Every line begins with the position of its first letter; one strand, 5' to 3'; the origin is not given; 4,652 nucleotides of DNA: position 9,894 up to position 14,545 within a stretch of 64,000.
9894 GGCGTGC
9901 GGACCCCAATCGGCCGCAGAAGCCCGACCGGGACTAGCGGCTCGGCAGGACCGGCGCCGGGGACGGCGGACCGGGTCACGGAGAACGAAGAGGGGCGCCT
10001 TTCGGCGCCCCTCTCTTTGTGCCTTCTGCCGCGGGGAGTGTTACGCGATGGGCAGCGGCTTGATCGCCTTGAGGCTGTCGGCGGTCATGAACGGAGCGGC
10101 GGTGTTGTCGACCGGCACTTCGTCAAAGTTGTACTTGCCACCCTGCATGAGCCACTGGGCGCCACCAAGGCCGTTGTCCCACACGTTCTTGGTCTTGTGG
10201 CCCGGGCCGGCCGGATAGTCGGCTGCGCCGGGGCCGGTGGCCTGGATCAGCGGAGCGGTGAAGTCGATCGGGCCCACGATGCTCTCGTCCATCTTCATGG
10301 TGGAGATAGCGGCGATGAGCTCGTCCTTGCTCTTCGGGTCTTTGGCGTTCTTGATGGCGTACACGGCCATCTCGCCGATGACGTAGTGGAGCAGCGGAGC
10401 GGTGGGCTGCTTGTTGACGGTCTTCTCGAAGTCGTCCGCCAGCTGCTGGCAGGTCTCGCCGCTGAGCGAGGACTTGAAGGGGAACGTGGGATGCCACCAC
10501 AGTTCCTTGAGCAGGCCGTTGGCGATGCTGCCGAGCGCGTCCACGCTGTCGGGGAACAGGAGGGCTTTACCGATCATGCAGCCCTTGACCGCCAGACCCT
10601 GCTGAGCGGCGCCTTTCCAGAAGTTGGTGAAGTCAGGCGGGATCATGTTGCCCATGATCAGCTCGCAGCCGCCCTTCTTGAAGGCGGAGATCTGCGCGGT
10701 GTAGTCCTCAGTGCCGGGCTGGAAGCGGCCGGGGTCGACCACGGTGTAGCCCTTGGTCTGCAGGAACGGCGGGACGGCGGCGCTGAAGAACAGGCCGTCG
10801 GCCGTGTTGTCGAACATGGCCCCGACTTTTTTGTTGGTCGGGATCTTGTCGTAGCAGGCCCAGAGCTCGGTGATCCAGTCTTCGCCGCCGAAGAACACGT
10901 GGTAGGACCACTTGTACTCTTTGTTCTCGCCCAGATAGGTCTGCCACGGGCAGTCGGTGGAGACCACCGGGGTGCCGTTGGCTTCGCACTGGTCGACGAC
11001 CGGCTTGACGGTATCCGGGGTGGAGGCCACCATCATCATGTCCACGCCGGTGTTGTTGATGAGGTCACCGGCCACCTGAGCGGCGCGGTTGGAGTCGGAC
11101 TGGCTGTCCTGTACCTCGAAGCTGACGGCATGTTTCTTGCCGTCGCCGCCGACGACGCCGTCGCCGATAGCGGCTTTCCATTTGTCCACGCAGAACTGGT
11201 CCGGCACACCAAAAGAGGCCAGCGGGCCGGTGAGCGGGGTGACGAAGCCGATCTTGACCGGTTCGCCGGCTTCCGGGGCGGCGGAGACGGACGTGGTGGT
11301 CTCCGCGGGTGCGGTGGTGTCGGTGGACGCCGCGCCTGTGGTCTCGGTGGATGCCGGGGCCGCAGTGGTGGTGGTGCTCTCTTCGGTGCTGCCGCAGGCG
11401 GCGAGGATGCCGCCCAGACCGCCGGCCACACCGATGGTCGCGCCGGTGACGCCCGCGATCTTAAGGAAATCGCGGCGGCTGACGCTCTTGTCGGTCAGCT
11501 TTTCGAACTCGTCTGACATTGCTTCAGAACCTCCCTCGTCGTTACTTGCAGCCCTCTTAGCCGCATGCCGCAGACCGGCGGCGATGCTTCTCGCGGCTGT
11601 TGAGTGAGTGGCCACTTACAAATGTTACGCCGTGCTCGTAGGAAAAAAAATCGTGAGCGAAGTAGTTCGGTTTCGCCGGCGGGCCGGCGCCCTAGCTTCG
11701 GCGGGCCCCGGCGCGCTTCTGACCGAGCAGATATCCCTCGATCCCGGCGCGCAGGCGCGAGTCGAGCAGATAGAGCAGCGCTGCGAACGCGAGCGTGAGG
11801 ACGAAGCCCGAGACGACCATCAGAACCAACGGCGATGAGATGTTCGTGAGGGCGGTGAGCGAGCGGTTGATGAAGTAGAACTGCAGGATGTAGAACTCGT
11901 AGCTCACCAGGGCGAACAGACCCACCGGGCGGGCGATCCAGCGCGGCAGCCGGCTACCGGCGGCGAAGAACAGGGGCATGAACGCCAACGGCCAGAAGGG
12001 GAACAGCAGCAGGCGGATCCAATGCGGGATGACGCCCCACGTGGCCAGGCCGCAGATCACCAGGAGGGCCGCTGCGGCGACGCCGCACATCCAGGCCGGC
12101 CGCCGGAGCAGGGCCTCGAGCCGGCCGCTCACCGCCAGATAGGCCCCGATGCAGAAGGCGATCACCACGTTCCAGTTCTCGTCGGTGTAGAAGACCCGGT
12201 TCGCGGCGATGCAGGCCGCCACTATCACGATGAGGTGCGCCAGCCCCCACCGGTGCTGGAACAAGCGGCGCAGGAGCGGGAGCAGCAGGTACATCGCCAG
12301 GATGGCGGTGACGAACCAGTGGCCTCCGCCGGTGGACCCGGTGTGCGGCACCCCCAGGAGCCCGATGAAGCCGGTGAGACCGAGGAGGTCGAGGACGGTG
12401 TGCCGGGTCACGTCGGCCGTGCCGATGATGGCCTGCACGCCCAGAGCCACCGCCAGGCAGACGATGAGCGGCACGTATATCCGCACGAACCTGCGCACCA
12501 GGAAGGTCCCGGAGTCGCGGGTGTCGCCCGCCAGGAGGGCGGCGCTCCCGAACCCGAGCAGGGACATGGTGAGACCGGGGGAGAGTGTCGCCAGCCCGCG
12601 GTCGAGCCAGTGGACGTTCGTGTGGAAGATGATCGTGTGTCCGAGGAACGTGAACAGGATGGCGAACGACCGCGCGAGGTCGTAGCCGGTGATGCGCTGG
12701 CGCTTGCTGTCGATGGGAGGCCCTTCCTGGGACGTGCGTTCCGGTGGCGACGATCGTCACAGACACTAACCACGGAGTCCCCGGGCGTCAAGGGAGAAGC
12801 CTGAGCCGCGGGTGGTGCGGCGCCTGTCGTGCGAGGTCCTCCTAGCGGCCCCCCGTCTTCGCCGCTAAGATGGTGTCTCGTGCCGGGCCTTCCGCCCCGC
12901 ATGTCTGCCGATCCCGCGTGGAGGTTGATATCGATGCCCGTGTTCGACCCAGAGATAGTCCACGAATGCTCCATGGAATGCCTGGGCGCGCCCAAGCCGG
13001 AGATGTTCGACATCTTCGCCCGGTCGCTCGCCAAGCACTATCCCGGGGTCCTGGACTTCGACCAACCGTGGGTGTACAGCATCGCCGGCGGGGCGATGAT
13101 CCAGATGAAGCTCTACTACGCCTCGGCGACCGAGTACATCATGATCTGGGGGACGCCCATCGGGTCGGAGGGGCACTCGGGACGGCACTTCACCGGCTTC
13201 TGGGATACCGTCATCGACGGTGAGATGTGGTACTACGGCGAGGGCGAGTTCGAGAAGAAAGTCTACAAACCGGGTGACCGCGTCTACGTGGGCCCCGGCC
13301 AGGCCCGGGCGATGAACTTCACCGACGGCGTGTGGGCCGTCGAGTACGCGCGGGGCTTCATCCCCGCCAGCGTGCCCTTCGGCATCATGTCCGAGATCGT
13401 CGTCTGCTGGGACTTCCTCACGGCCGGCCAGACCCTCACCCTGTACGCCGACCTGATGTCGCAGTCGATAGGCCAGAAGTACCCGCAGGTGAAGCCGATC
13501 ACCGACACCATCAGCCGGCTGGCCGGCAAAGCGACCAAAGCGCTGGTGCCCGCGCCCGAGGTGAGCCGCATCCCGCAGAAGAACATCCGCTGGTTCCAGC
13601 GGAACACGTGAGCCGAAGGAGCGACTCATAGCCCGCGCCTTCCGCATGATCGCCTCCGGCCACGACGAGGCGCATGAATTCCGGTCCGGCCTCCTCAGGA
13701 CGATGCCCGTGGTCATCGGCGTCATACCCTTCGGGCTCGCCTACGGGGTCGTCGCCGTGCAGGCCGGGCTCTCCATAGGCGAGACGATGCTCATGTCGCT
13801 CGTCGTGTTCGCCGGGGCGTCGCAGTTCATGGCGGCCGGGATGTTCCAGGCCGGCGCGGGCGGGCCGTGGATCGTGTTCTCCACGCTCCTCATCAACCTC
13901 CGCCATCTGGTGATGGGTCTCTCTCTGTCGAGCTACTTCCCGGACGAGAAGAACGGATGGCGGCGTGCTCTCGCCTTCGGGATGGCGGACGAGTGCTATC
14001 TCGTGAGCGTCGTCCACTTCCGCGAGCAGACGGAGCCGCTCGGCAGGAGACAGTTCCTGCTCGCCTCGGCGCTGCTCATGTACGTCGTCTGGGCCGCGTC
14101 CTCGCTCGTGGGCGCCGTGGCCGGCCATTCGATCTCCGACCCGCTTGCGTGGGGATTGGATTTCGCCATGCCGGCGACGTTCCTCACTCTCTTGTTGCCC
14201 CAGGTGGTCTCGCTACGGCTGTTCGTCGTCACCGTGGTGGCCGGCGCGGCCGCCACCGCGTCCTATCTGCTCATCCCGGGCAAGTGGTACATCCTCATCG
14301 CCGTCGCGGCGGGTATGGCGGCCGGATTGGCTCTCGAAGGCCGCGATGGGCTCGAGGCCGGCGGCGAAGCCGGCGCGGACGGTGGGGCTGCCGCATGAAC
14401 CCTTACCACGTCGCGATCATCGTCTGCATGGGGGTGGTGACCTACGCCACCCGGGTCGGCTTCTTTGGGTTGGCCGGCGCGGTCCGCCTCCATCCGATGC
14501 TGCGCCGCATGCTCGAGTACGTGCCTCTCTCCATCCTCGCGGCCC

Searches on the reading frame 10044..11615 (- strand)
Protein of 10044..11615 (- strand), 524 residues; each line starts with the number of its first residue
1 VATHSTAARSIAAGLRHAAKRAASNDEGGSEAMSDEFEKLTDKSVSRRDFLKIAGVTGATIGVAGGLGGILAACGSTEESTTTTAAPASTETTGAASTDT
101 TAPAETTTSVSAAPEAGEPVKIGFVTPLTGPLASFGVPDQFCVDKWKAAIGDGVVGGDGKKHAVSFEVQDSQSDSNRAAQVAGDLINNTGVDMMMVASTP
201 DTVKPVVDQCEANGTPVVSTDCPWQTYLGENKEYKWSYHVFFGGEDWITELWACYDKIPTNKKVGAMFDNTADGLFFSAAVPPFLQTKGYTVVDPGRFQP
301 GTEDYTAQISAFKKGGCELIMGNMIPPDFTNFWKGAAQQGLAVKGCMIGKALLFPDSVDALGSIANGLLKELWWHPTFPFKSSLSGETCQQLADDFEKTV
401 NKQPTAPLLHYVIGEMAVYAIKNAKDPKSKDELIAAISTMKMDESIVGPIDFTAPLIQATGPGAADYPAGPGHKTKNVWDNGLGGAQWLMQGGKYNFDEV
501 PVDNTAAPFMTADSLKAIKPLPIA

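Call 27: search_protein_families(library=pfam, proteins=[window:10044-11615:-], max_evalue=0.0001)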
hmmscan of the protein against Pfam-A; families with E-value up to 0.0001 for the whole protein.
window:10044-11615:- (524 aa): 2 families
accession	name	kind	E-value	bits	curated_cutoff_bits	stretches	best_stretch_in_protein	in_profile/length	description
PF13458.12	Peripla_BP_6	-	6e-39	135.1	31.7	1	119-460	1-330/343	Periplasmic binding protein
PF10518.14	TAT_signal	-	1.6e-05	25.1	22.7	1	45-64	2-21/21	TAT (twin-arginine translocation) pathway signal sequence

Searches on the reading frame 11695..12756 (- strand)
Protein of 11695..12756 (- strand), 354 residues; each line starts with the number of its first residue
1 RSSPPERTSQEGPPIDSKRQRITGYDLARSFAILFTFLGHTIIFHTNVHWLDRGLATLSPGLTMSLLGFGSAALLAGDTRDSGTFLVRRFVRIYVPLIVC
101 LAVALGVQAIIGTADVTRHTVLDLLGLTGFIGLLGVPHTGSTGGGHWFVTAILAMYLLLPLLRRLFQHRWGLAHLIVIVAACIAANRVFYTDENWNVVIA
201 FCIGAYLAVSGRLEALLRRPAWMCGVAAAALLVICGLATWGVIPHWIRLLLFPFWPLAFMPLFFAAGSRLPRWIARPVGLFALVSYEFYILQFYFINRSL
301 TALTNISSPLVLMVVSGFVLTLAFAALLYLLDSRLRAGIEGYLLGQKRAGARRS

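Call 27: search_protein_families(library=pfam, proteins=[window:11695-12756:-], max_evalue=0.0001)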
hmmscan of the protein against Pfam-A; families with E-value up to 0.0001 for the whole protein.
window:11695-12756:- (354 aa): 1 family
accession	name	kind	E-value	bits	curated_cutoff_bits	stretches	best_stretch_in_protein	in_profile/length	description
PF01757.29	Acyl_transf_3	-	3.1e-20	72.9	31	1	24-329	3-325/326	Acyltransferase domain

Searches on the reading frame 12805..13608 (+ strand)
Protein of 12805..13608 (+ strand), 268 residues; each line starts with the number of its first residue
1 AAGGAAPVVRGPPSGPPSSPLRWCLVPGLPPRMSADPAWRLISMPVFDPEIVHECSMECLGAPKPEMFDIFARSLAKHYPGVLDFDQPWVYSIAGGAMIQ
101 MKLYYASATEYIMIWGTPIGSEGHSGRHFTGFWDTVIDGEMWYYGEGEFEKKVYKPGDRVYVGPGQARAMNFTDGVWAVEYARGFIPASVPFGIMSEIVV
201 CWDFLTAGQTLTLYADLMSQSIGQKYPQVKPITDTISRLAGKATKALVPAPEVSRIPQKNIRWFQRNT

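Call 28: search_protein_families(library=pfam, proteins=[window:12805-13608:+], max_evalue=0.0001)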
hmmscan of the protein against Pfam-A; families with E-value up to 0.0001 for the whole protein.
window:12805-13608:+ (268 aa): 1 family
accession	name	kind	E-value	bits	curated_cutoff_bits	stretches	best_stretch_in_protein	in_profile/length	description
PF04622.18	ERG2_Sigma1R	-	1.4e-46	158.9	21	1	45-222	22-206/210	ERG2 and Sigma1 receptor like protein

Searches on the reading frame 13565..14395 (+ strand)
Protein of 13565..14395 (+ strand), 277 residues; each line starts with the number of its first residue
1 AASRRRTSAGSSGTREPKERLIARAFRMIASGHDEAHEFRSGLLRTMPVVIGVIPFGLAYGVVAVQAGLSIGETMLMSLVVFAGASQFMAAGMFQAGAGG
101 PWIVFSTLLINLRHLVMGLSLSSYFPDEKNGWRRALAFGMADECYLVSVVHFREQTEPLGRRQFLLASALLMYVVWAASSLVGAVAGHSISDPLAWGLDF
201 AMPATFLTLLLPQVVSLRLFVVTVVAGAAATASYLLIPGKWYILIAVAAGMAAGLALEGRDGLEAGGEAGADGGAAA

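Call 28: search_protein_families(library=pfam, proteins=[window:13565-14395:+], max_evalue=0.0001)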
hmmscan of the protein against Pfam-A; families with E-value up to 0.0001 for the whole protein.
window:13565-14395:+ (277 aa): 1 family
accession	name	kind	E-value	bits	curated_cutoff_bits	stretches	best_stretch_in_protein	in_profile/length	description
PF03591.19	AzlC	-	1.7e-40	139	32.1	1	48-190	1-137/137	AzlC protein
